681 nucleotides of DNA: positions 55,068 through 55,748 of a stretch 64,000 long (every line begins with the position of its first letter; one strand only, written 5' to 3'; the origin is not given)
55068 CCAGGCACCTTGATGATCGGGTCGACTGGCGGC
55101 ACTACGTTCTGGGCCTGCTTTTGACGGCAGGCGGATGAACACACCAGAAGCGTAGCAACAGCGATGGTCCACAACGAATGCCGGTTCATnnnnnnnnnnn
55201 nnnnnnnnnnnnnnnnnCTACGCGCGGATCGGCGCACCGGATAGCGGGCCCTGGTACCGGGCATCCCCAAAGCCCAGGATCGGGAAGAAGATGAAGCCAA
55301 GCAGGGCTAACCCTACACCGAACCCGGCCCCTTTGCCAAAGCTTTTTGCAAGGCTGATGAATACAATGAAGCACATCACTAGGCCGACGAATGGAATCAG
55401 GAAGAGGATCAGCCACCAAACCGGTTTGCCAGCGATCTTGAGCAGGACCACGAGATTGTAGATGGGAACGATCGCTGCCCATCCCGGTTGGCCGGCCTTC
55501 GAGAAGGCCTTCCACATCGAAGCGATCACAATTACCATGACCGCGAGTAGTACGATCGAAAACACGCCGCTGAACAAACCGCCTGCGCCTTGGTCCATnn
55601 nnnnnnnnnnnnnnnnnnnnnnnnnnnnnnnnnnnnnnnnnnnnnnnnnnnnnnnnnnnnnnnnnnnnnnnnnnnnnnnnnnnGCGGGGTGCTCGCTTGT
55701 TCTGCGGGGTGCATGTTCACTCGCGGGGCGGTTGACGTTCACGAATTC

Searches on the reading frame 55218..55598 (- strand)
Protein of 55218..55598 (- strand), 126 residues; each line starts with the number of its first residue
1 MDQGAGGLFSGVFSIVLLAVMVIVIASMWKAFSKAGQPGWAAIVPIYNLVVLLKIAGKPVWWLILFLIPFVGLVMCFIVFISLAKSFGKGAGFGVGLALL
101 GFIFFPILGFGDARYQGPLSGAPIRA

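Call 37: search_protein_families(library=pfam, proteins=[window:55218-55598:-], max_evalue=0.001)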
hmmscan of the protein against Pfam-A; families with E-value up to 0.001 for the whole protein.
window:55218-55598:- (126 aa): 1 family
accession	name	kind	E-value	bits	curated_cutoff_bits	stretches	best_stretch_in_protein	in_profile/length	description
PF18936.5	DUF5684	-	1.7e-29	102.7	27.4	1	40-118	1-81/81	Family of unknown function (DUF5684)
